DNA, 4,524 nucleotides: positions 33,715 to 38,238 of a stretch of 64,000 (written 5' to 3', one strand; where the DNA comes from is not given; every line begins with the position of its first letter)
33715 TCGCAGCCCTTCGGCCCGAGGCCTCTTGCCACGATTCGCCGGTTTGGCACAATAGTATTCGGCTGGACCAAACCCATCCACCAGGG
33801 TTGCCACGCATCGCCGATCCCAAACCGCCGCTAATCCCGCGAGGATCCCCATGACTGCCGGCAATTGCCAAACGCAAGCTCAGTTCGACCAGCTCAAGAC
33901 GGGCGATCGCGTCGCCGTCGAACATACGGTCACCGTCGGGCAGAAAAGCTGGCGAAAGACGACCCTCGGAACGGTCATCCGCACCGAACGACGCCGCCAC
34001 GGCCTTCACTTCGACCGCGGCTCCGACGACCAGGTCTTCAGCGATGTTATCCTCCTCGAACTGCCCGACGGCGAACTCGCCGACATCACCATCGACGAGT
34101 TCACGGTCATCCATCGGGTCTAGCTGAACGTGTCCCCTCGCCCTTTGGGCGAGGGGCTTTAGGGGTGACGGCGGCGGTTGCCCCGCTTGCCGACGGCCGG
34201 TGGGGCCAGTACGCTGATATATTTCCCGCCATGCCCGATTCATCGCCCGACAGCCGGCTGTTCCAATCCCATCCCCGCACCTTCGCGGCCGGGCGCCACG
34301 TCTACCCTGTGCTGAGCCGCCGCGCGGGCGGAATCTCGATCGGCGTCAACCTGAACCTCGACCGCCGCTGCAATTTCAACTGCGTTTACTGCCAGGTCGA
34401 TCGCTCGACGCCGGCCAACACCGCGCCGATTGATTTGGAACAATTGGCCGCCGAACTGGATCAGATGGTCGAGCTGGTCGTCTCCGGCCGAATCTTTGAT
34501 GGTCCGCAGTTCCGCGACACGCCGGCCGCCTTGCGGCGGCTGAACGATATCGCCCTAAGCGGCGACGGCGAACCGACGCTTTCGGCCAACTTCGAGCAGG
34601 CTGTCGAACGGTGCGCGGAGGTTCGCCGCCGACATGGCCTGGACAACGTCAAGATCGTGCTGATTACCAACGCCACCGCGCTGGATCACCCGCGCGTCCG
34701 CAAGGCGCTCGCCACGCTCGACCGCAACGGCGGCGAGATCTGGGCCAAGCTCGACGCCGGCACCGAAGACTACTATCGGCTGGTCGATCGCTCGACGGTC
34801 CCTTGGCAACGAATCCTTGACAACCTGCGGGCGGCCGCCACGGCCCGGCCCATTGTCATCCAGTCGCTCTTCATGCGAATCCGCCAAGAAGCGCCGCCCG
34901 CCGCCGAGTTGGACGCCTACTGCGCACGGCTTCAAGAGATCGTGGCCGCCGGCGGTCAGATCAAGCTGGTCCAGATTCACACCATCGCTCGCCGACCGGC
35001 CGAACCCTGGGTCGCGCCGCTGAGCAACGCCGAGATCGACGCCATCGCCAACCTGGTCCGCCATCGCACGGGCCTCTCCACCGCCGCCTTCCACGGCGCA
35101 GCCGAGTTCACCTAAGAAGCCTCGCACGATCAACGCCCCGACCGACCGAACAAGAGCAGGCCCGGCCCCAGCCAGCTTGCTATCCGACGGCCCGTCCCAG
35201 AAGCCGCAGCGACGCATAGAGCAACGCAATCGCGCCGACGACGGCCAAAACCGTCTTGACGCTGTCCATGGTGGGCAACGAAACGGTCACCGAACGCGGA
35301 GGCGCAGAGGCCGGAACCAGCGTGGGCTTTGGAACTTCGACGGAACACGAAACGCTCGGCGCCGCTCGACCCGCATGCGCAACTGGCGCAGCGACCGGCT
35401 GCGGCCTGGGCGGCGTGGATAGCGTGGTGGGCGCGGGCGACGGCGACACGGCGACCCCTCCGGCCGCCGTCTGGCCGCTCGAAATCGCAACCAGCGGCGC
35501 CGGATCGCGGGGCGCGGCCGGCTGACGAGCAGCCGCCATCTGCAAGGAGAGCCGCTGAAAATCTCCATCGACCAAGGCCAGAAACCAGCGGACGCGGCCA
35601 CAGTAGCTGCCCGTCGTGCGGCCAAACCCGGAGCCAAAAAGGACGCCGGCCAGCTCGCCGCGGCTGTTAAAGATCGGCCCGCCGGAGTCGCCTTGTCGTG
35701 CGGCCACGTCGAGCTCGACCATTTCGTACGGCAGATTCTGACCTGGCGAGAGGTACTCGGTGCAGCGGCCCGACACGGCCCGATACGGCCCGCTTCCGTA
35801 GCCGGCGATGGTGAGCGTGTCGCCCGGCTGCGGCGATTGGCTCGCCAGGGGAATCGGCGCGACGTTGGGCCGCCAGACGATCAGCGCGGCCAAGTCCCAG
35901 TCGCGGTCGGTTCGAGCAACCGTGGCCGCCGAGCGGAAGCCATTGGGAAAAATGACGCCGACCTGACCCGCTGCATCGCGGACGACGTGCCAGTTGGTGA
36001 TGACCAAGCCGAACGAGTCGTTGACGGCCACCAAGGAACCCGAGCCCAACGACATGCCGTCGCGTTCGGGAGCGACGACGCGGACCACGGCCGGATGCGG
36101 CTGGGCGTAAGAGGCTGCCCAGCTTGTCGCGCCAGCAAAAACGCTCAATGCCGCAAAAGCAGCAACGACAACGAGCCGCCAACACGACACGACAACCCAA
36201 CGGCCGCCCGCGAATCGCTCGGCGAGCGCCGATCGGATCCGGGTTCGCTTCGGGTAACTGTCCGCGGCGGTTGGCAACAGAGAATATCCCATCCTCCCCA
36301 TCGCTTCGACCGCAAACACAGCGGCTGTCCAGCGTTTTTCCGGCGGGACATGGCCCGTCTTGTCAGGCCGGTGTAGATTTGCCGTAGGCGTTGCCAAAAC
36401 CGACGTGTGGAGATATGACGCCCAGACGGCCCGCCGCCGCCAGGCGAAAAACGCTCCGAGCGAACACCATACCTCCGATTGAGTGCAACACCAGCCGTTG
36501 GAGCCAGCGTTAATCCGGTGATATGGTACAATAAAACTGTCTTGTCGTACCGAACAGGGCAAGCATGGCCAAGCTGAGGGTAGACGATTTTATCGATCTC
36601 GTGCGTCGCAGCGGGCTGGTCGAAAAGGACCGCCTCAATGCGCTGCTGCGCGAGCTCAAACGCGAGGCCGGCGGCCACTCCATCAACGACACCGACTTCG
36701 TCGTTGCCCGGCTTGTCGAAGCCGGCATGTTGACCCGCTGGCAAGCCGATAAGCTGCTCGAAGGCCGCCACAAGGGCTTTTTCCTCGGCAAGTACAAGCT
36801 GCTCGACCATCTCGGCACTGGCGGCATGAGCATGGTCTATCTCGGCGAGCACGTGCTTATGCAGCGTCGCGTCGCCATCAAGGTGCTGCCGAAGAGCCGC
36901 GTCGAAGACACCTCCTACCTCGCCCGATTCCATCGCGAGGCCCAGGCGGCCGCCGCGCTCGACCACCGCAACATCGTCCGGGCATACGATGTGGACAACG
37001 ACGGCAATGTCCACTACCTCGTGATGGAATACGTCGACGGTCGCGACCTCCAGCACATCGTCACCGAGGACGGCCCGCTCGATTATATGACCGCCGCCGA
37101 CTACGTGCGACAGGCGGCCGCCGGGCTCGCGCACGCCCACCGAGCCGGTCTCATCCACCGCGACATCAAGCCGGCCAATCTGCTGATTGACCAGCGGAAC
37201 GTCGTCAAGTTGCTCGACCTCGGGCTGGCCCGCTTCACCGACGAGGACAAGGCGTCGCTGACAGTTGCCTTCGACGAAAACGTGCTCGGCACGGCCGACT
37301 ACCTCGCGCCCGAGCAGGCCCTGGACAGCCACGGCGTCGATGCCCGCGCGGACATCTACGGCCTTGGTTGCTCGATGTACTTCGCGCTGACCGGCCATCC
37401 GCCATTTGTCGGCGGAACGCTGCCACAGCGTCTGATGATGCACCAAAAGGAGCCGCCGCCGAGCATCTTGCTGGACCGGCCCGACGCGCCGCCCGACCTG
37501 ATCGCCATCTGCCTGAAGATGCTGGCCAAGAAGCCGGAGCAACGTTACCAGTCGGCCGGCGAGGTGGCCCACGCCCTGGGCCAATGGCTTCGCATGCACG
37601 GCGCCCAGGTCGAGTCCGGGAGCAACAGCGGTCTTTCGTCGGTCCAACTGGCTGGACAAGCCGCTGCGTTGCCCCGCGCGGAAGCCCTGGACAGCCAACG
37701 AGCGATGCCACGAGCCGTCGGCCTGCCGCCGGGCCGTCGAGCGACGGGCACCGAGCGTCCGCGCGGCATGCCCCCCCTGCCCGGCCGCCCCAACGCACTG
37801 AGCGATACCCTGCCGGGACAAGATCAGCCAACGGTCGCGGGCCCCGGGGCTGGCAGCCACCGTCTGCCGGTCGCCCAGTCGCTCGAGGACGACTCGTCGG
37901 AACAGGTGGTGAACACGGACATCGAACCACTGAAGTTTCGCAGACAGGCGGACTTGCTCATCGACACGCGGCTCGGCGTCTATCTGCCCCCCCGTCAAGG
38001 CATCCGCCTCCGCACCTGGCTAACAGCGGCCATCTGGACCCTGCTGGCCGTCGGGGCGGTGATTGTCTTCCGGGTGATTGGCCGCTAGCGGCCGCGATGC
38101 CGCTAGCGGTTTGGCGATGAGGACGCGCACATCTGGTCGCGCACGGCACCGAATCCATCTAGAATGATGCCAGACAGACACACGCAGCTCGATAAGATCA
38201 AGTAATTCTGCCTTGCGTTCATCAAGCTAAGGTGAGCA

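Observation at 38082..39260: AT-shifted, translationally coupled three-gene cassette of unknown function: a candidate undescribed TA/abortive-infection-like module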

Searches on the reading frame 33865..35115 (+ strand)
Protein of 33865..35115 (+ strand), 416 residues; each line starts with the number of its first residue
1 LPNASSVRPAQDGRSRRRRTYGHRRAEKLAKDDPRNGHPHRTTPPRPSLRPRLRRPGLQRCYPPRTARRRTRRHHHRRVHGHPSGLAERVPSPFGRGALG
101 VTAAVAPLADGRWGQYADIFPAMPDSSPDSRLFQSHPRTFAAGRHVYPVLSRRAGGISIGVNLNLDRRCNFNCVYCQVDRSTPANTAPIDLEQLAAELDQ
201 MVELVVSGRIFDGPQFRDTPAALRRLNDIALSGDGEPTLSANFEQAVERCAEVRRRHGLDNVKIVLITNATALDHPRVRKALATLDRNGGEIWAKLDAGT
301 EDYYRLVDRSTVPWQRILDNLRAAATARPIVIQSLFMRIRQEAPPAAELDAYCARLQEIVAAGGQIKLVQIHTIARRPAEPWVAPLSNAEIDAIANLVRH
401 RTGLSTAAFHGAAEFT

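Call 20: search_protein_families(library=pfam, proteins=[window:33865-35115:+], max_evalue=0.001)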
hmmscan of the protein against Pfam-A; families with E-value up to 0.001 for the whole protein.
window:33865-35115:+ (416 aa): 1 family
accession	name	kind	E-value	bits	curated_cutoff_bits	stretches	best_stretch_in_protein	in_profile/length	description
PF04055.27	Radical_SAM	-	3.8e-13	50.4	29.5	1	167-329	5-142/166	Radical SAM superfamily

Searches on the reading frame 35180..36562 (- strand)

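Call 20: search_protein_families(library=pfam, proteins=[window:35180-36562:-], max_evalue=0.001)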
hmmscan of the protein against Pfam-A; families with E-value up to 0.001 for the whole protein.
window:35180-36562:- (460 aa): 2 families
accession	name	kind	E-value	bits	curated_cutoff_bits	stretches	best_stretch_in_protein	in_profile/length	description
PF13365.12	Trypsin_2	-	1.2e-19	71.9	27.6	1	173-307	1-144/144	Trypsin-like peptidase domain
PF00089.32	Trypsin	-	9.7e-10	39.1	20.6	1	183-320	35-206/220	Trypsin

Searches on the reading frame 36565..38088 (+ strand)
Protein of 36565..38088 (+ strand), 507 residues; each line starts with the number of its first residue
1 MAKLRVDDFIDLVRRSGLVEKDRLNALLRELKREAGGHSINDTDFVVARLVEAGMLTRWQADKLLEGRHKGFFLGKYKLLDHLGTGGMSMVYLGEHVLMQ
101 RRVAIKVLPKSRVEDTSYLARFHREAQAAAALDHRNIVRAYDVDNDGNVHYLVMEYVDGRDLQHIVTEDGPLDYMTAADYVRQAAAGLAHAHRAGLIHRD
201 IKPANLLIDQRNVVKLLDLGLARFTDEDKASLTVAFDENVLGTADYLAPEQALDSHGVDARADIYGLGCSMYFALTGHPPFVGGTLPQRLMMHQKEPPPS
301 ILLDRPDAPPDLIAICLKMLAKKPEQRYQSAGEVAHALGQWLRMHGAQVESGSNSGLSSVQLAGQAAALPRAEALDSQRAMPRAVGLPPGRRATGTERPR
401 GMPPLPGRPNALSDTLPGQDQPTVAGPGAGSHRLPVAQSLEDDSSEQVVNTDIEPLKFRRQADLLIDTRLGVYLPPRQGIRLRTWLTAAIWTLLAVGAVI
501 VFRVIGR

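Call 20: search_protein_families(library=pfam, proteins=[window:36565-38088:+], max_evalue=0.001)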
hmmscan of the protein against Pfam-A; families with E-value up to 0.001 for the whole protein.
window:36565-38088:+ (507 aa): 4 families
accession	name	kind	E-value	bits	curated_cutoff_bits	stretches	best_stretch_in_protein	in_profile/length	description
PF00069.31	Pkinase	-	2.8e-51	174.9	31.7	1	77-330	1-254/263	Protein kinase domain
PF07714.23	PK_Tyr_Ser-Thr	-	5.9e-30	104.9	23.1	1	79-328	3-249/258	Protein tyrosine and serine/threonine kinase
PF01636.29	APH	-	1.2e-06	28.9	23.2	0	186-226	160-201/239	Phosphotransferase enzyme family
PF03109.22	ABC1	-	1.1e-05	25.1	22.9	1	150-229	143-221/244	ABC1 atypical kinase-like domain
